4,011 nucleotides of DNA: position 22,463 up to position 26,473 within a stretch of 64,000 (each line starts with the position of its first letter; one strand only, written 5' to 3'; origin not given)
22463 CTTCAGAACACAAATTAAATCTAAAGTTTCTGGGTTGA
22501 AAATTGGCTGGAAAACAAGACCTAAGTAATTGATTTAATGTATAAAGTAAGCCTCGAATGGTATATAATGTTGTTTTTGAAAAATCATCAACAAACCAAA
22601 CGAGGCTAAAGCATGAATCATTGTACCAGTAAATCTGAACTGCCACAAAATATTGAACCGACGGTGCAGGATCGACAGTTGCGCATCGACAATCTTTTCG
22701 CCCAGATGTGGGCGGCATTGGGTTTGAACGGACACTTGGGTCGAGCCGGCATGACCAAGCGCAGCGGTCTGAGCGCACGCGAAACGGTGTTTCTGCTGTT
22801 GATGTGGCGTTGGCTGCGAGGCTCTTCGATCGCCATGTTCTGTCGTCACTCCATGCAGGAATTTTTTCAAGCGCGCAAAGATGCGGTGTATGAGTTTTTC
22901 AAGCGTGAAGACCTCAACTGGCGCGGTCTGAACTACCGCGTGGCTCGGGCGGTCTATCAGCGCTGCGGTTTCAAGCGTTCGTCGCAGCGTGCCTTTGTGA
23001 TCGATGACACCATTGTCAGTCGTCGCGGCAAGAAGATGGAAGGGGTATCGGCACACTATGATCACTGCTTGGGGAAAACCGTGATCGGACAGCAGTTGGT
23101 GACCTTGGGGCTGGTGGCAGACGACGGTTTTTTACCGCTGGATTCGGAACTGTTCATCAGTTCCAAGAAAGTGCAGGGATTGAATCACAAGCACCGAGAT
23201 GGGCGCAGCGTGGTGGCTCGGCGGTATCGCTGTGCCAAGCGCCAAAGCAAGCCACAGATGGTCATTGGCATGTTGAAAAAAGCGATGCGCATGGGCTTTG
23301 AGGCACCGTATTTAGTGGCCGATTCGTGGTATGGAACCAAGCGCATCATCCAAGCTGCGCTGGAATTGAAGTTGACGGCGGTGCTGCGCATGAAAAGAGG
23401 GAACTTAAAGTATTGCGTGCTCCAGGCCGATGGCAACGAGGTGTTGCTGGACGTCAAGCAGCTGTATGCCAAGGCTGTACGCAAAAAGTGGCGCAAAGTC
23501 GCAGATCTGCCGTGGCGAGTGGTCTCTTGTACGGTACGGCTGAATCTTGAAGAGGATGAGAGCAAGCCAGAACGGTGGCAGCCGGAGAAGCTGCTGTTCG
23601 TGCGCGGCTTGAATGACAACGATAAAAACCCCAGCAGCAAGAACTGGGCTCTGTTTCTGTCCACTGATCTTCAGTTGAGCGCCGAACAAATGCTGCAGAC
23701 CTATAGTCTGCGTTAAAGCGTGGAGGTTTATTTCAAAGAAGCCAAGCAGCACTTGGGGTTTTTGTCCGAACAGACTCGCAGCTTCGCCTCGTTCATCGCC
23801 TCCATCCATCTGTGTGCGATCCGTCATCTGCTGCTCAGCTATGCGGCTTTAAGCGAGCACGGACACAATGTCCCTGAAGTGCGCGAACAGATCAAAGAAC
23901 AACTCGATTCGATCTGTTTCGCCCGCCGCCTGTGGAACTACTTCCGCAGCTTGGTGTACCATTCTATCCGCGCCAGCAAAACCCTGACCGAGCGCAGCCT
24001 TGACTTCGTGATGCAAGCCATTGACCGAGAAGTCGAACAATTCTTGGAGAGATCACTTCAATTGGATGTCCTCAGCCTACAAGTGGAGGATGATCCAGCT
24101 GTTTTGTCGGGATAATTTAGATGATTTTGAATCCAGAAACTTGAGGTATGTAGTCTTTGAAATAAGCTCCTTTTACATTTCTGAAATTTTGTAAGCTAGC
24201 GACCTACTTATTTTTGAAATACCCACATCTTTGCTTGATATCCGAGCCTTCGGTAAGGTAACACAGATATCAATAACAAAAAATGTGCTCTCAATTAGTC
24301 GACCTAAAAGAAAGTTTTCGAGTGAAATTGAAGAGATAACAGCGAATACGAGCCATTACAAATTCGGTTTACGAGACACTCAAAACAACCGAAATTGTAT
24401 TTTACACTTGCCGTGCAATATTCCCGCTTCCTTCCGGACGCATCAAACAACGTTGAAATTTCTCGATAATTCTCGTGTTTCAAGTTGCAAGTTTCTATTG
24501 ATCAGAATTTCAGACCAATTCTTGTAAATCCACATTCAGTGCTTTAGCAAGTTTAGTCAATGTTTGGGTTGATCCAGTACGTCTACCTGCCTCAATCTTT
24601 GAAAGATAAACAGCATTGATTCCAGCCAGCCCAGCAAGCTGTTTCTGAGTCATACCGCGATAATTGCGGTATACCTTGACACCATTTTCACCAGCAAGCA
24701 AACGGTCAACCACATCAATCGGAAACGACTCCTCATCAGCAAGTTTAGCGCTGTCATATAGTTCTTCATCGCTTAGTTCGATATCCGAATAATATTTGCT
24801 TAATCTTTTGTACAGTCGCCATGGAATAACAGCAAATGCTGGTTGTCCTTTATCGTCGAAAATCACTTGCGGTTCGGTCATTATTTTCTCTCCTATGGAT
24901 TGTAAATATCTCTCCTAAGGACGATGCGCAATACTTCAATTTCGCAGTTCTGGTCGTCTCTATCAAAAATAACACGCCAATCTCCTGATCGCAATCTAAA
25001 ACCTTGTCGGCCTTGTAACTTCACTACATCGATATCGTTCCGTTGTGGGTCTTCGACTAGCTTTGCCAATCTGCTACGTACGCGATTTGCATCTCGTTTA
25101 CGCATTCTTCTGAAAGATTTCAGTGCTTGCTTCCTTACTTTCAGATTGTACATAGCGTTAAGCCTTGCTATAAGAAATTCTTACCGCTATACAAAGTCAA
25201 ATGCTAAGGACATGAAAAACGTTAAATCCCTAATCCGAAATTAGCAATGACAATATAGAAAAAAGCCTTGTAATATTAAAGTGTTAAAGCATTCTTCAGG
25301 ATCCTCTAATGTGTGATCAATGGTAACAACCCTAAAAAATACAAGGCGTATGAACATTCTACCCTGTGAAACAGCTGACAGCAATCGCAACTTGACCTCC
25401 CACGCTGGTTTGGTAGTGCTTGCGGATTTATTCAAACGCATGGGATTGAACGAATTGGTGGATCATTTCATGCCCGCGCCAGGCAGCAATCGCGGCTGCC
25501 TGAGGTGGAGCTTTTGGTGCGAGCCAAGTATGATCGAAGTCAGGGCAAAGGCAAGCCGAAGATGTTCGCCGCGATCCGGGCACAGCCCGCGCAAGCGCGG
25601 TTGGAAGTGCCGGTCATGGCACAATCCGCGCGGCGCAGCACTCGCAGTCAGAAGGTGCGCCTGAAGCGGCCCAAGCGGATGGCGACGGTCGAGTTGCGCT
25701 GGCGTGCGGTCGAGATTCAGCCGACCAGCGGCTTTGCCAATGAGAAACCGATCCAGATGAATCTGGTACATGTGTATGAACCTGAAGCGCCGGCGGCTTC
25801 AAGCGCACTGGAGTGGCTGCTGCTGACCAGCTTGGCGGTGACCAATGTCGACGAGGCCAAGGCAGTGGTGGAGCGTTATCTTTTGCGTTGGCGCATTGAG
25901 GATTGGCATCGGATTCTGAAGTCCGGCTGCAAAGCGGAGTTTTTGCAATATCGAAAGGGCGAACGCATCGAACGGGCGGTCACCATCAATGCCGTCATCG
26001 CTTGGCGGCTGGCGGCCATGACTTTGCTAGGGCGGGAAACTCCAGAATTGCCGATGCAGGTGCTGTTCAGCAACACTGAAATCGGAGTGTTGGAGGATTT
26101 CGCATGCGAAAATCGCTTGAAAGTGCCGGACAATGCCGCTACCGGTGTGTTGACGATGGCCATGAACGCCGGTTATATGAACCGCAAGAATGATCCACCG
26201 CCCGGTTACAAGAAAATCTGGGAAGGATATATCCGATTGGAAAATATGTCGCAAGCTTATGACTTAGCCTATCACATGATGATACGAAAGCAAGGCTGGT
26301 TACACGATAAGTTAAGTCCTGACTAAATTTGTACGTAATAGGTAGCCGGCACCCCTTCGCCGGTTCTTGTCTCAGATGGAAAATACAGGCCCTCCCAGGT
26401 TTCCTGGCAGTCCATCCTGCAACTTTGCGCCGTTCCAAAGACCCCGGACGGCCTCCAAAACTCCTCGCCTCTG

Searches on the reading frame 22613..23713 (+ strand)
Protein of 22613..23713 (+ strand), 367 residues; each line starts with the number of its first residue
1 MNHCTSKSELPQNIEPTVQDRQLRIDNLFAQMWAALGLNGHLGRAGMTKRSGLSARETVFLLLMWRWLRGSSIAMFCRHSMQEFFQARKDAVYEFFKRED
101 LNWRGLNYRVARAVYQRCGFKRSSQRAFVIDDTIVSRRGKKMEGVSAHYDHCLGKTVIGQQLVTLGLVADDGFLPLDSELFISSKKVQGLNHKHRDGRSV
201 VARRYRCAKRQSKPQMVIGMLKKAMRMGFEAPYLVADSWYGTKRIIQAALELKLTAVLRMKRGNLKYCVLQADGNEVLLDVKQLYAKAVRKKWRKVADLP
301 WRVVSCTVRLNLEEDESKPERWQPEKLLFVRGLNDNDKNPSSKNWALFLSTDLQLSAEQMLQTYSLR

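Call 8: search_protein_families(library=ncbifam, proteins=[window:22613-23713:+], max_evalue=0.00001)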
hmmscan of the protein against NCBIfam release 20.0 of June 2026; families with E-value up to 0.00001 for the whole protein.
window:22613-23713:+ (367 aa): 4 families
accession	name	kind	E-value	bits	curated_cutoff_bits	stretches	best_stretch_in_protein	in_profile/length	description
NF049925.1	transpos_IS4_4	equivalog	1.7e-57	195.2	250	1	29-367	5-325/449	IS4 family transposase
NF033540.2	transpos_IS701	equivalog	1e-30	107.3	150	1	86-367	46-318/363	IS701 family transposase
NF049999.1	transpos_IS701_3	equivalog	2.3e-24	86.1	170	1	59-367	26-316/412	IS701 family transposase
NF049921.1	transpos_IS701_2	equivalog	1.5e-14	54.2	250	1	82-261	22-175/318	IS701 family transposase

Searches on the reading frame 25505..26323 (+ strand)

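Call 8: search_protein_families(library=ncbifam, proteins=[window:25505-26323:+], max_evalue=0.00001)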
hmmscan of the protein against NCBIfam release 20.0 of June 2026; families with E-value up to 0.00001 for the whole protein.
window:25505-26323:+ (273 aa): 2 families
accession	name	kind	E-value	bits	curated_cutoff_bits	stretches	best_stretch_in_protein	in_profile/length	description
NF033590.1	transpos_IS4_3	equivalog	2e-55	188.5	160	1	2-252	158-405/405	IS4 family transposase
NF033591.1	transpos_IS4_2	equivalog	1.1e-08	34.6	152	1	74-176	204-281/340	IS4 family transposase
